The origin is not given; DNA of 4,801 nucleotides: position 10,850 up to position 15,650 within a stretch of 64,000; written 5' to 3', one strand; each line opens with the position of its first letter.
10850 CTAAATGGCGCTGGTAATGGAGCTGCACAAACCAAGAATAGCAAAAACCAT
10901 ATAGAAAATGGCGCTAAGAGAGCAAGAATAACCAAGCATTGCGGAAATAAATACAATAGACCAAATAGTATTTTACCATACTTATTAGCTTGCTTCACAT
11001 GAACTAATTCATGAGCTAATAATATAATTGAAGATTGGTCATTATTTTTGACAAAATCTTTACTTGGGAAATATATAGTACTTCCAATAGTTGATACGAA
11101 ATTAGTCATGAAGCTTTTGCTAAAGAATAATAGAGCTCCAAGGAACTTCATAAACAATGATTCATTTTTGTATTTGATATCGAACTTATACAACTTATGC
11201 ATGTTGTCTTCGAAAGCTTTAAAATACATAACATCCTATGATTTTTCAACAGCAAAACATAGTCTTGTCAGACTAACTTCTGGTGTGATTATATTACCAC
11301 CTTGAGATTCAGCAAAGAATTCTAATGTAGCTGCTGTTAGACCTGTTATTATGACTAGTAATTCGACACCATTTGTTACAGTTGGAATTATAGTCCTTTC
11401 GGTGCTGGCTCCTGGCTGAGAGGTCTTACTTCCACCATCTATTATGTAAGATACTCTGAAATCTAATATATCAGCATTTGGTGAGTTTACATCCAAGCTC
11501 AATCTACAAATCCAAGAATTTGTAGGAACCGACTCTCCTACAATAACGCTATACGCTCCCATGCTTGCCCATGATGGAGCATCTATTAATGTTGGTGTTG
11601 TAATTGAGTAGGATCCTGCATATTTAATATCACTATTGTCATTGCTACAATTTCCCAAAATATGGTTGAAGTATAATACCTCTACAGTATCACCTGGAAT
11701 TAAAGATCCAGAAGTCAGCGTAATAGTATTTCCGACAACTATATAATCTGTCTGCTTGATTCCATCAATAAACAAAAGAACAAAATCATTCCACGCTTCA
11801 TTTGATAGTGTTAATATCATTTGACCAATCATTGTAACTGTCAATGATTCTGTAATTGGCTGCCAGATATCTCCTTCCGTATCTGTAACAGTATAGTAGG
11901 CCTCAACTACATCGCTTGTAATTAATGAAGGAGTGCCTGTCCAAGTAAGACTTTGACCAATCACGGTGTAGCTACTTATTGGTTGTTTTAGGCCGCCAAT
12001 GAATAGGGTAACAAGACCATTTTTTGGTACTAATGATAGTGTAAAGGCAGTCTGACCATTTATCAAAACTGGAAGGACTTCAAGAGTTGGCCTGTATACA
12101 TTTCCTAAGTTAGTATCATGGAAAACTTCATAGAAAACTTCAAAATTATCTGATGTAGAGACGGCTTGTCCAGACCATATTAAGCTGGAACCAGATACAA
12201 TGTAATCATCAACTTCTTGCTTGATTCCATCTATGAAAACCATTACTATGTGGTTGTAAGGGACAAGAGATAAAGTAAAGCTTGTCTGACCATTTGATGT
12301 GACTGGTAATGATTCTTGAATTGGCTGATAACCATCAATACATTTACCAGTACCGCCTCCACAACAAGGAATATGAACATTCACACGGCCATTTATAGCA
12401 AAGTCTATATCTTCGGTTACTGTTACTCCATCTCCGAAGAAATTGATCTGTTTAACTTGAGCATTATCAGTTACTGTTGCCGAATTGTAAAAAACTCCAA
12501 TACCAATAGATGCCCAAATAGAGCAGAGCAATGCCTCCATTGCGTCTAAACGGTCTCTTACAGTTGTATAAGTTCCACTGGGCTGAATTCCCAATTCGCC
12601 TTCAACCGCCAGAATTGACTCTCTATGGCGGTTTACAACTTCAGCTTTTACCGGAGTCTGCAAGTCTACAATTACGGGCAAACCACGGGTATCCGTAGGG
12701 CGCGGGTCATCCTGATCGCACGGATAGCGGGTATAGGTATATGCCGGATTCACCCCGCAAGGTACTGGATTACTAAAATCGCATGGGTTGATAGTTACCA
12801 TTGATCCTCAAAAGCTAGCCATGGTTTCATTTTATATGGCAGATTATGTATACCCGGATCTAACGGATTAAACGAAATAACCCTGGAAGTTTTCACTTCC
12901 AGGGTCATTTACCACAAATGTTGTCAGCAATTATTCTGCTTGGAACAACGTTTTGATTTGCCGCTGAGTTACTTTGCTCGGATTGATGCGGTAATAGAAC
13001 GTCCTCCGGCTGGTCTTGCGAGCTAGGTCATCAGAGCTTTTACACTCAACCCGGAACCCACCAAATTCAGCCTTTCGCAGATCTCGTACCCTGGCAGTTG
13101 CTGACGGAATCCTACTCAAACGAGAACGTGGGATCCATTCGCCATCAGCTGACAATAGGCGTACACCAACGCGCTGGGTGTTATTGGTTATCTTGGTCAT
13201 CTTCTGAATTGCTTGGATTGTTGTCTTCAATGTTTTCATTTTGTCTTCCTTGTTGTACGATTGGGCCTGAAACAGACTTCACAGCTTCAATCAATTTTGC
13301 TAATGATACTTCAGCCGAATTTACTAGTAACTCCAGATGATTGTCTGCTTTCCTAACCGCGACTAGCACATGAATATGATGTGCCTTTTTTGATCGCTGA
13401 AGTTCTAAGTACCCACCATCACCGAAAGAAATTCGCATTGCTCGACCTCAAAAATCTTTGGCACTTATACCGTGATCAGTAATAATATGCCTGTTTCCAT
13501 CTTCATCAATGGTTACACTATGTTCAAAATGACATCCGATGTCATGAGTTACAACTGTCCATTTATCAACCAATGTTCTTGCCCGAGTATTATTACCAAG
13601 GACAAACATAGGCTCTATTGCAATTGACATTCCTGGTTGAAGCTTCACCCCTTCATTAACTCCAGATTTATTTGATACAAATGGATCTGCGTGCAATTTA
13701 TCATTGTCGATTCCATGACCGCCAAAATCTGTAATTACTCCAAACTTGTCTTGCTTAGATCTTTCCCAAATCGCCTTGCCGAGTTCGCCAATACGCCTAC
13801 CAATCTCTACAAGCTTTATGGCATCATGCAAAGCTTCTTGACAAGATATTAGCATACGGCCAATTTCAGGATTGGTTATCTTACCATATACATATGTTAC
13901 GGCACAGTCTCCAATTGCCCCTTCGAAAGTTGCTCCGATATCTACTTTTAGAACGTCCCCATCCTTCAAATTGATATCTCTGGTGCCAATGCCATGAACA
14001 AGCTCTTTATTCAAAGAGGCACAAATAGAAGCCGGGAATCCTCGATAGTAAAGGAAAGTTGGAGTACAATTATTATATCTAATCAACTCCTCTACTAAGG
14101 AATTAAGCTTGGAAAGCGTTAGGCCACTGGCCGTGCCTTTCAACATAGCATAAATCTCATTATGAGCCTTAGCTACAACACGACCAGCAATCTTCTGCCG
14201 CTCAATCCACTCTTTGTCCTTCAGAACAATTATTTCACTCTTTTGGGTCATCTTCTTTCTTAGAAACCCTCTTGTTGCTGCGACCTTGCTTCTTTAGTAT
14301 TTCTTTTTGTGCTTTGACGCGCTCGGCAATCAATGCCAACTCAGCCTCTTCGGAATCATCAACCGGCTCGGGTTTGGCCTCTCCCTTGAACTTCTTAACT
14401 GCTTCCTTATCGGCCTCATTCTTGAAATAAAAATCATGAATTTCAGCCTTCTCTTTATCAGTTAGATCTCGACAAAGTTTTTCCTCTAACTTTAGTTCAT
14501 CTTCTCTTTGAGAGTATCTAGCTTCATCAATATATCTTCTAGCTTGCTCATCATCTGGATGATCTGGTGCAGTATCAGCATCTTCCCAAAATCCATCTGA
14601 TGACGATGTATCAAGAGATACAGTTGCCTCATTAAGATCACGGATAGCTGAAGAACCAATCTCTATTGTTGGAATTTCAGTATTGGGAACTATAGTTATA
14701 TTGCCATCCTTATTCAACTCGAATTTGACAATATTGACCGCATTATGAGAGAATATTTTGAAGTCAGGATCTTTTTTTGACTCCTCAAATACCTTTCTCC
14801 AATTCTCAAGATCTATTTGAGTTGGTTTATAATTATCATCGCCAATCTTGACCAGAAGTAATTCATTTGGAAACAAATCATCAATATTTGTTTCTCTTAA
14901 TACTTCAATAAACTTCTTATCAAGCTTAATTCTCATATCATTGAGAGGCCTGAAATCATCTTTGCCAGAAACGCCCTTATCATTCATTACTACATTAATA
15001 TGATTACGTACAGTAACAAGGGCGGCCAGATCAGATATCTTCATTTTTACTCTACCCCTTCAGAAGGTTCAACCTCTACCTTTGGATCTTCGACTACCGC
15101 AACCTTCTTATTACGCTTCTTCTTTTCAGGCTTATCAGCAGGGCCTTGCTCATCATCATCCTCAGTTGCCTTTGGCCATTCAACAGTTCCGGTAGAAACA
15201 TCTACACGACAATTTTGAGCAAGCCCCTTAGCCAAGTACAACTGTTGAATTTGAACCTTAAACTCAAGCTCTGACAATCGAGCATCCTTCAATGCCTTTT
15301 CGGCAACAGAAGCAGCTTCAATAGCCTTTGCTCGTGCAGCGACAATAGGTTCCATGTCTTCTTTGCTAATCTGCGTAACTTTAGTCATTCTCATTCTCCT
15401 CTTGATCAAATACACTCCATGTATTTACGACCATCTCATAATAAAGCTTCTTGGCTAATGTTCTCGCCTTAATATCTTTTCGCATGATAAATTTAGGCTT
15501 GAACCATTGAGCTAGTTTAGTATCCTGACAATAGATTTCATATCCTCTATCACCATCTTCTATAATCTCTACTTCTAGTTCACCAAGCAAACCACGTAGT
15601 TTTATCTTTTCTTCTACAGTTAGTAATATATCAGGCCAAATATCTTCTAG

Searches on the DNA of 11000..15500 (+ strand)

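Call 9: search_dna_similar(query=window:11000-15500:+, collection=phages, mode=distant)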
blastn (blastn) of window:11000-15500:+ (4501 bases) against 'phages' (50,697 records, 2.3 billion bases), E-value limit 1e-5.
No match.

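Call 13: search_rna_families(source=window, start=12700, end=13550, threshold=evalue, max_evalue=10, show_alignments=2)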
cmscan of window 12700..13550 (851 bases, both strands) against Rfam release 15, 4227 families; matches with E-value up to 10: 2.
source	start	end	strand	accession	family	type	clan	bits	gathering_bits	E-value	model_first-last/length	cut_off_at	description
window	13209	13296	-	RF02474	GlsR5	Gene; snRNA; snoRNA; CD-box;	-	18.9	100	0.099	1-89/89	no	Small nucleolar RNA GlsR5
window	13453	13545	-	RF03048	RAGATH-20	Gene; sRNA;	-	17.2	101.4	5.2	1-102/102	no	RAGATH-20 RNA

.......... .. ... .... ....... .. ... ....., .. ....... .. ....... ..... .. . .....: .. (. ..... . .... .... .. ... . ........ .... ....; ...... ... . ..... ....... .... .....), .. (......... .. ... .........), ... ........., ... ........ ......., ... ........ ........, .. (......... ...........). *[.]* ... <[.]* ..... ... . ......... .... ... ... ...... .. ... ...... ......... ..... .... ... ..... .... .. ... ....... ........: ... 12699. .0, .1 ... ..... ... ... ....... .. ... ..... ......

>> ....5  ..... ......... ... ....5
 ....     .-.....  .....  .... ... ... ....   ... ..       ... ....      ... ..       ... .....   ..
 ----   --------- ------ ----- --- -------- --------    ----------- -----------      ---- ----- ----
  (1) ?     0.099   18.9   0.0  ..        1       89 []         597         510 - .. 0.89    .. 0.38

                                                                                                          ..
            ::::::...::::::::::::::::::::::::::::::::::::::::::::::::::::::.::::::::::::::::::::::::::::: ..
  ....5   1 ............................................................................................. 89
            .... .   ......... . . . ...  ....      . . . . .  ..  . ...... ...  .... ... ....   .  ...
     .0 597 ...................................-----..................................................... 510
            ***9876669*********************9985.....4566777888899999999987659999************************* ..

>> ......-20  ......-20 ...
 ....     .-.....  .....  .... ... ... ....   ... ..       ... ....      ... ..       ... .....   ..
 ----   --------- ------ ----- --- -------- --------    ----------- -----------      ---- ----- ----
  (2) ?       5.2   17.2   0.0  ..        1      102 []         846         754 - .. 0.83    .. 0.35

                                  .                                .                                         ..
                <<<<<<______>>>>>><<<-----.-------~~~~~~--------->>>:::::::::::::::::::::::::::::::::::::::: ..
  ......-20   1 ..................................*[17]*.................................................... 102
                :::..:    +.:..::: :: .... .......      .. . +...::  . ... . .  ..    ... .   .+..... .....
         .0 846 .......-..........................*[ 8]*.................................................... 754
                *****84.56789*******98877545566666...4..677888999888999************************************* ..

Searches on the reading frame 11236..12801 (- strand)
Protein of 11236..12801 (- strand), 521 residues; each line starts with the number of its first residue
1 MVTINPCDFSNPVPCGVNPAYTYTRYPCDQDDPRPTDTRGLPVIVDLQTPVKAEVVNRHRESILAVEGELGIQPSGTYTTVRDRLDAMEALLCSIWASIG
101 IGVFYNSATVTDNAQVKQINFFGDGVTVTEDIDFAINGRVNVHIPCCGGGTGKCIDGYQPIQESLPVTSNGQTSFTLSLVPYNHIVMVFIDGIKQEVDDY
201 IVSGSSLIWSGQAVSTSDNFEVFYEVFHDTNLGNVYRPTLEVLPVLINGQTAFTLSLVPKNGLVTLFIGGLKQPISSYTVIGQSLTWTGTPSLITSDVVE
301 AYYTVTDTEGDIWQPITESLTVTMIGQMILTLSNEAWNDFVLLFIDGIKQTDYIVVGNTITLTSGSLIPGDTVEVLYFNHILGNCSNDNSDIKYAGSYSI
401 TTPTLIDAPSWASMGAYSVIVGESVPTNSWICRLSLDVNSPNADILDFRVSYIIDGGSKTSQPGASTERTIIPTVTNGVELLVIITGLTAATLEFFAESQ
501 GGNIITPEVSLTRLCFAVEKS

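Call 7: search_protein_families(library=pfam, proteins=[window:11236-12801:-], max_evalue=1)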
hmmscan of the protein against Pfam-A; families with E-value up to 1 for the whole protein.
window:11236-12801:- (521 aa): 1 family
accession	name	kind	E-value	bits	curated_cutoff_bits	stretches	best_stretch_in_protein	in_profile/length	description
PF03442.20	CBM_X2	-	0.13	12.8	28.9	0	349-366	41-58/83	Carbohydrate binding domain X2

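Call 8: search_protein_families(library=phrogs, proteins=[window:11236-12801:-], max_evalue=0.1)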
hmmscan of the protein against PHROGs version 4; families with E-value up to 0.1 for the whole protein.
window:11236-12801:- (521 aa): 1 family
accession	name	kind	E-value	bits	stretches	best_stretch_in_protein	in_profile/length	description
phrog_25717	-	unknown function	0.035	15.6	0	340-367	24-51/66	-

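Call 45: search_protein_families(library=ncbifam, proteins=[window:11236-12801:-], max_evalue=1)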
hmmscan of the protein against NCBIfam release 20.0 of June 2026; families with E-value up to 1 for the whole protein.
window:11236-12801:- (521 aa): 0 families
